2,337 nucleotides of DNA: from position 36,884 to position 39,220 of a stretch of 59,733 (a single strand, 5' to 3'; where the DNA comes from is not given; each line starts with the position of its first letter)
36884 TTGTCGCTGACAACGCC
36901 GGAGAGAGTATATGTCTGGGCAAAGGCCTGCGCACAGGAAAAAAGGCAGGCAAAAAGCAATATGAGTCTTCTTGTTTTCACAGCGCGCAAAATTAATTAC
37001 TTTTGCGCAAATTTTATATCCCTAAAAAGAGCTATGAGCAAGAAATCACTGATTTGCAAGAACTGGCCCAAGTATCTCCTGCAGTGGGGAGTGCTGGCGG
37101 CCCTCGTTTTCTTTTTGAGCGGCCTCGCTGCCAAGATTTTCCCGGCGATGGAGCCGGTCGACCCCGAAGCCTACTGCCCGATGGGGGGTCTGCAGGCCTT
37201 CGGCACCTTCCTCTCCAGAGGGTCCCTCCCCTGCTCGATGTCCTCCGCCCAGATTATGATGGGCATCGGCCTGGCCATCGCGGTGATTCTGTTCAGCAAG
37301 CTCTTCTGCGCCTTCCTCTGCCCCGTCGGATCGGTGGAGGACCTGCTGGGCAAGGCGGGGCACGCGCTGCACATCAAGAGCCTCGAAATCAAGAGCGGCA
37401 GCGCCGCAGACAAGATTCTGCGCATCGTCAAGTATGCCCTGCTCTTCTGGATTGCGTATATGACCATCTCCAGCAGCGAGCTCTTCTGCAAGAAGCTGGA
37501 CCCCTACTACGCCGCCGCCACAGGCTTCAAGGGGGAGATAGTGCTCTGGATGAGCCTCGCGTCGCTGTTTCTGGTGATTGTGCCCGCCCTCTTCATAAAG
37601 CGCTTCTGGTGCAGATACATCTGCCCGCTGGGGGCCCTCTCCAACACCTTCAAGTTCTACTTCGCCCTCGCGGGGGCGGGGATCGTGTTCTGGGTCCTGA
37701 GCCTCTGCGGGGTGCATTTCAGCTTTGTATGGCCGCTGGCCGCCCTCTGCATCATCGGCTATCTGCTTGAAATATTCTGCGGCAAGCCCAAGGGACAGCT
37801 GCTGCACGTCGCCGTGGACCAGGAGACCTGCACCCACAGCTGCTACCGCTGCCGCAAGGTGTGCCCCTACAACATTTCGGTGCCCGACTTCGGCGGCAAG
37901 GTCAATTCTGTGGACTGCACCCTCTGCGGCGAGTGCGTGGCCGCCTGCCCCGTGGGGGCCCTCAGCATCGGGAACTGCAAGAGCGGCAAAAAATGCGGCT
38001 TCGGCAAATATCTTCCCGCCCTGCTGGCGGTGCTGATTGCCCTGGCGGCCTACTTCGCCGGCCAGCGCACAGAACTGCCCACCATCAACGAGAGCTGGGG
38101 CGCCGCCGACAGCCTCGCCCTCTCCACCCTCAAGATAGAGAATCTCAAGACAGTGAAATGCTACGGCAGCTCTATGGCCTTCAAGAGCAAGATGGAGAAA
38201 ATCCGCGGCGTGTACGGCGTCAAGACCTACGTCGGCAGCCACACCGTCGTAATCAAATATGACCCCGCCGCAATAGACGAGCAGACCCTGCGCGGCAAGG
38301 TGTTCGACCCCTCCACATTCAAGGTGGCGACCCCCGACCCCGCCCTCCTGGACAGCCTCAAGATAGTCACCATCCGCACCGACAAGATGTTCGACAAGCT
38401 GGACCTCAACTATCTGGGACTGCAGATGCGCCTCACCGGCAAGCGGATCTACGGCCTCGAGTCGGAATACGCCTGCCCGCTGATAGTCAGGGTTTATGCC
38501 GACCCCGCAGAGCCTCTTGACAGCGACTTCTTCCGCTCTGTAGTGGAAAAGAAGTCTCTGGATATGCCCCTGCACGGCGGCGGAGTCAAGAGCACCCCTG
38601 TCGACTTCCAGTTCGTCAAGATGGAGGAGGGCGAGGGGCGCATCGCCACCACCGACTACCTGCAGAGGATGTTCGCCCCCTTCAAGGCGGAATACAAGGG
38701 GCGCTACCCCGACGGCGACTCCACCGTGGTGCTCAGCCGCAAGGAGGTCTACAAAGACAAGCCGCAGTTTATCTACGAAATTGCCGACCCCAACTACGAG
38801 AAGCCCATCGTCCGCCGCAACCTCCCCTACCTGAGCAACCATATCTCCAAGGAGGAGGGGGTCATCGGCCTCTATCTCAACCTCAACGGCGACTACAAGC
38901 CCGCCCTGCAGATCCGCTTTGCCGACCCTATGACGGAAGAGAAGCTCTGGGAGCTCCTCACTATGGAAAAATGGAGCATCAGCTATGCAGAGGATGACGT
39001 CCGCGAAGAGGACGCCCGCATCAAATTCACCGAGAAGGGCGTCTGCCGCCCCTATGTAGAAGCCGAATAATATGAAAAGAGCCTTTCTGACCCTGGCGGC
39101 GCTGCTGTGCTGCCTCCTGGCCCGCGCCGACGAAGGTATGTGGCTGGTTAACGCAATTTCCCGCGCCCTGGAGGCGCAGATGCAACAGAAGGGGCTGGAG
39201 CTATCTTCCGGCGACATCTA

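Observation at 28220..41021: Candidate protease-associated TonB-dependent import locus with a redox module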

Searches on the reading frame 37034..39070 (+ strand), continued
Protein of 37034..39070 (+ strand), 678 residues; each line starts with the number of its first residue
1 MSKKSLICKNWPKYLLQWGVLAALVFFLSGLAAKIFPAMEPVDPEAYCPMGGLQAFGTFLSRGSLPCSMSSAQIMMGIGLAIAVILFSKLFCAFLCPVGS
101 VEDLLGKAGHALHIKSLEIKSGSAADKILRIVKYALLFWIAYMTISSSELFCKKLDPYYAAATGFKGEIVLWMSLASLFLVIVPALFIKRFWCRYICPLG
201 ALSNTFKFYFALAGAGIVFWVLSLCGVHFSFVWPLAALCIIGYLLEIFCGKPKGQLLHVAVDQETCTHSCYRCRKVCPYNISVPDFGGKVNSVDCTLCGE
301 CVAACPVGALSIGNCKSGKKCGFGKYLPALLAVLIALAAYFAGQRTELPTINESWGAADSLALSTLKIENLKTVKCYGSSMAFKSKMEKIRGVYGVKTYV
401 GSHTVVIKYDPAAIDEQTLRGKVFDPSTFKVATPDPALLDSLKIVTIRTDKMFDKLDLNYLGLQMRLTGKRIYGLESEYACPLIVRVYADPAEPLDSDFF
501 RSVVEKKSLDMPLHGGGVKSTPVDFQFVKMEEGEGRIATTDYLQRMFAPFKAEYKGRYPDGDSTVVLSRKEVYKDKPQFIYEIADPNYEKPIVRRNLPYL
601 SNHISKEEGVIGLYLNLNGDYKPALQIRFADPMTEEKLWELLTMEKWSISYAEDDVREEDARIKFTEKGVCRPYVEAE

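Call 74: find_encoding_contigs(protein=P0149, flank=9000, max_places=1)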
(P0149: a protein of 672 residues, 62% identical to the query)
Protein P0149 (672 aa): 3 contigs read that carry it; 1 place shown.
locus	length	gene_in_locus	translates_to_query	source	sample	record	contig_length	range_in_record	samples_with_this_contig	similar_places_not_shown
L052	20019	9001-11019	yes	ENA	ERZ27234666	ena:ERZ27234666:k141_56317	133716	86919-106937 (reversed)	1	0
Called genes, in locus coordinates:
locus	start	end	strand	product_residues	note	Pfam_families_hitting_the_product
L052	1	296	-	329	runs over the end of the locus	PF07584:BatA, PF00092:VWA, PF06707:DUF1194 (faint), PF13519:VWA_2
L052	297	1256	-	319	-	-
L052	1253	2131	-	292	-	PF01882:DUF58, PF13519:VWA_2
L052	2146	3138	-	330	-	PF20030:bpMoxR, PF07726:AAA_3, PF07728:AAA_5, PF17863:AAA_lid_2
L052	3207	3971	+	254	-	PF01416:PseudoU_synth_1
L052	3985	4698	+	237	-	PF01618:MotA_ExbB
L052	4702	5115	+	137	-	PF02472:ExbD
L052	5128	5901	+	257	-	-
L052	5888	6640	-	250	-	PF00491:Arginase (weak)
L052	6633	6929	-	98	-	PF07876:Dabb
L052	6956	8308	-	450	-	PF09825:BPL_N (weak), PF04151:PPC (weak)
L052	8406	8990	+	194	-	PF00881:Nitroreductase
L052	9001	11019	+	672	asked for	PF12837:Fer4_6 (faint), PF12801:Fer4_5, PF00037:Fer4 (faint), PF12801:Fer4_5 (weak), PF13187:Fer4_9 (weak), PF13237:Fer4_10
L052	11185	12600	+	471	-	PF01636:APH, PF22740:PapZ_C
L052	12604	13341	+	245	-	PF00483:NTP_transferase, PF12804:NTP_transf_3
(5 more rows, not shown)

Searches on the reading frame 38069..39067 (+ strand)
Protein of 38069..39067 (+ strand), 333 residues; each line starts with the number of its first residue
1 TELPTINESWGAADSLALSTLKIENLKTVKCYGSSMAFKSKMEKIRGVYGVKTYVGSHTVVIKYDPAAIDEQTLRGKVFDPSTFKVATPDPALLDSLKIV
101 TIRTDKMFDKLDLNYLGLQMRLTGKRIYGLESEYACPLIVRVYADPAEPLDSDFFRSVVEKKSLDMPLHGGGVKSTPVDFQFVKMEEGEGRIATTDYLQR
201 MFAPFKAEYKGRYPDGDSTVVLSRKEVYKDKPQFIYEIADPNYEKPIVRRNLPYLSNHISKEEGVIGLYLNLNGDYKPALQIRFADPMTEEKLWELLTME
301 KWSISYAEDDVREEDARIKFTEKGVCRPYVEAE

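Call 84: search_protein_representatives(protein=window:38069-39067:+)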
Query: 333 residues. Proteins with E-value up to 0.001 (for the whole library): 157; up to 1e-10: 102; up to 1e-30: 24. The best 150 are listed.
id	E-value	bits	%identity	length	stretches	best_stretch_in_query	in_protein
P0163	3.8e-135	467.1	61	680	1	2-329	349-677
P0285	2.9e-117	408.3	61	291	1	42-331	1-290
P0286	1.2e-115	403.0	60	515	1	2-324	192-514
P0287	2.4e-100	352.7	48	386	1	2-329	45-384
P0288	5.1e-77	276.1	59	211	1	107-326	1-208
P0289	5.2e-76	272.8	44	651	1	2-326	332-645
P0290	2.0e-74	267.5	48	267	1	36-328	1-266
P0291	4.3e-55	204.0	57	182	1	36-199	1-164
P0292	2.3e-53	198.4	36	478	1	2-320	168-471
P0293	7.8e-49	183.5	40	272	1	83-325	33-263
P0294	2.2e-46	175.4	36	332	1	68-324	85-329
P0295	9.0e-46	173.4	60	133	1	201-333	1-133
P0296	2.9e-45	171.7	32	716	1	2-328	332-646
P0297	5.5e-43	164.2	40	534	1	2-200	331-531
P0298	1.0e-41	160.1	34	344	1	1-317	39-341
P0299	1.2e-41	159.9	33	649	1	2-326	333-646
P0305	1.6e-36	143.0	29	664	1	3-297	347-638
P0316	5.7e-28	114.9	29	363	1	2-331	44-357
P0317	1.0e-27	114.1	30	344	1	2-327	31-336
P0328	5.8e-25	105.0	27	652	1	2-327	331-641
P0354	1.3e-18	84.1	28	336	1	2-324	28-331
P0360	1.7e-17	80.4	26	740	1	2-310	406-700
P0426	6.2e-05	39.2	25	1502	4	21-92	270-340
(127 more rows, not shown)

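Call 85: search_protein_families(library=pfam, proteins=[P0296, P0299, P0305, P0360, P0328, P0298, P0316, P0317, P0354, P0426], max_evalue=0.001)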
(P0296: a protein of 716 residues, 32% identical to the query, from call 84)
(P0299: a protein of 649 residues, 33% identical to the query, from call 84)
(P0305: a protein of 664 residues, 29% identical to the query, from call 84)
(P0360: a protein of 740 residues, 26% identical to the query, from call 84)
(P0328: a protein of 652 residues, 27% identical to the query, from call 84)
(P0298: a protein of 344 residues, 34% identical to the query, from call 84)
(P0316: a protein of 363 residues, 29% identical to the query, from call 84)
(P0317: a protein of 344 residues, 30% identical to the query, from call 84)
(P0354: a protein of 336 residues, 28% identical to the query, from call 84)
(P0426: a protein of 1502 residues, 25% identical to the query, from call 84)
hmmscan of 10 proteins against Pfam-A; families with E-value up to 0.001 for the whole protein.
P0296 (716 aa): 2 families
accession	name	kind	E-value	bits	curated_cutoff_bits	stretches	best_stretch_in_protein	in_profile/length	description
PF12801.12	Fer4_5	-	1.6e-14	54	22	2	67-107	7-47/48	4Fe-4S binding domain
PF13237.11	Fer4_10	-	0.00028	21.2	25.5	1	250-295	2-52/53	4Fe-4S dicluster domain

P0299 (649 aa): 5 families
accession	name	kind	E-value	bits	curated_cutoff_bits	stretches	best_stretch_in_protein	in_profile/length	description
PF12801.12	Fer4_5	-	1.8e-11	44.3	22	2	68-105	7-44/48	4Fe-4S binding domain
PF13237.11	Fer4_10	-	1.9e-06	28.1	25.5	1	253-297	2-52/53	4Fe-4S dicluster domain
PF13187.11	Fer4_9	-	6e-05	23.4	27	1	260-301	2-51/52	4Fe-4S dicluster domain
PF12837.12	Fer4_6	-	0.00013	22.1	25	1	252-273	1-22/24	4Fe-4S binding domain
PF12797.12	Fer4_2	-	0.00031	21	24.5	1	253-271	3-21/22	4Fe-4S binding domain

P0305 (664 aa): 6 families
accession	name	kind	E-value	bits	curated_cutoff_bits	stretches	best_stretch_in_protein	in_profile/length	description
PF12801.12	Fer4_5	-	6.9e-13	48.8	22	2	90-125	10-46/48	4Fe-4S binding domain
PF12838.12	Fer4_7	-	4.5e-08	33.9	27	0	262-284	30-52/52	4Fe-4S dicluster domain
PF13187.11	Fer4_9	-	2.6e-06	27.8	27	1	269-312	1-51/52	4Fe-4S dicluster domain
PF13237.11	Fer4_10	-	1.2e-05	25.6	25.5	1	263-308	2-52/53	4Fe-4S dicluster domain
PF00037.32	Fer4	-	0.00014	22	21.1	1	265-283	3-21/24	4Fe-4S binding domain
PF13746.11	Fer4_18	-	0.0002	22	27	0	264-310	55-97/114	4Fe-4S dicluster domain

P0360 (740 aa): 1 family
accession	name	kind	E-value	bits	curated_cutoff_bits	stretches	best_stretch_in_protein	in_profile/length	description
PF12801.12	Fer4_5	-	5.3e-12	45.9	22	2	123-162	7-47/48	4Fe-4S binding domain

P0328 (652 aa): 1 family
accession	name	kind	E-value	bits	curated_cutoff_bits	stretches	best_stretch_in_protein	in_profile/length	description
PF12801.12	Fer4_5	-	9.7e-14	51.5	22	2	68-104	10-47/48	4Fe-4S binding domain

P0298 (344 aa): 0 families

P0316 (363 aa): 0 families

P0317 (344 aa): 1 family
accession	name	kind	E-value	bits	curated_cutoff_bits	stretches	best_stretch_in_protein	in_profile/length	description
PF00403.32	HMA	-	0.00065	20.5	24.8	0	57-107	5-55/62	Heavy-metal-associated domain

P0354 (336 aa): 0 families

P0426 (1502 aa): 7 families
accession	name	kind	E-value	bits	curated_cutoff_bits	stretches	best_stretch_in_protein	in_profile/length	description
PF00403.32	HMA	-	2.6e-92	303.6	24.8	6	8-69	1-62/62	Heavy-metal-associated domain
PF00122.25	E1-E2_ATPase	-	2e-47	161.5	28.1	1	826-1029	5-180/181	E1-E2 ATPase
PF00702.32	Hydrolase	-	6.5e-32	111.9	26.4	1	1046-1318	1-191/191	haloacid dehalogenase-like hydrolase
PF19803.4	DUF6286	-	1.4e-09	38.8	35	0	171-225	33-87/108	Family of unknown function (DUF6286)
PF08282.18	Hydrolase_3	-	8.8e-05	22.8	20.9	1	1294-1348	199-252/255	haloacid dehalogenase-like hydrolase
PF19991.5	HMA_2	-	0.00015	22.2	30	0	282-324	33-75/154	Heavy metal associated domain 2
PF24534.1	HMA_PCA1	-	0.0006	19.9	24.5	0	610-635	36-61/68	PCA1 HMA heavy metal-associated domain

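Call 86: find_encoding_contigs(protein=P0299, flank=10000, max_places=4)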
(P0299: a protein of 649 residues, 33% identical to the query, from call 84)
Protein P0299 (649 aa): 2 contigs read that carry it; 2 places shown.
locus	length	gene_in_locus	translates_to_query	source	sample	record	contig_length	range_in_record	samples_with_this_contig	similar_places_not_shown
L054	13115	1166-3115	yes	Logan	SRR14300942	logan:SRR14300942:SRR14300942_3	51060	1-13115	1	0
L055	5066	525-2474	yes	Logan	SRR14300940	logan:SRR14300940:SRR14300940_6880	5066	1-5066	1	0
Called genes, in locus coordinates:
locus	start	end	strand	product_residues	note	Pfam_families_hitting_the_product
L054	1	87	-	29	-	?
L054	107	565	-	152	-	-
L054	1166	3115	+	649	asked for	PF12801:Fer4_5, PF13237:Fer4_10 (weak)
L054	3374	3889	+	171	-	PF01871:AMMECR1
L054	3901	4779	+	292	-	PF04055:Radical_SAM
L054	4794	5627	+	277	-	PF01875:Memo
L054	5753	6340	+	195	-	PF04542:Sigma70_r2, PF08281:Sigma70_r4_2, PF00196:GerE (weak), PF04545:Sigma70_r4 (weak)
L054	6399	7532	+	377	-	PF04773:FecR, PF16344:FecR_C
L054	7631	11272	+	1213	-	PF07660:STN (weak), PF13620:CarboxypepD_reg, PF13715:CarbopepD_reg_2, PF07715:Plug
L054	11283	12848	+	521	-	PF14322:SusD-like_3, PF07980:SusD_RagB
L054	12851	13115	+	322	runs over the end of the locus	-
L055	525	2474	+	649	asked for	PF12801:Fer4_5, PF13237:Fer4_10 (weak)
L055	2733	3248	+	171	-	PF01871:AMMECR1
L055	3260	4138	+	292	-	PF04055:Radical_SAM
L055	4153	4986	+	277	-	PF01875:Memo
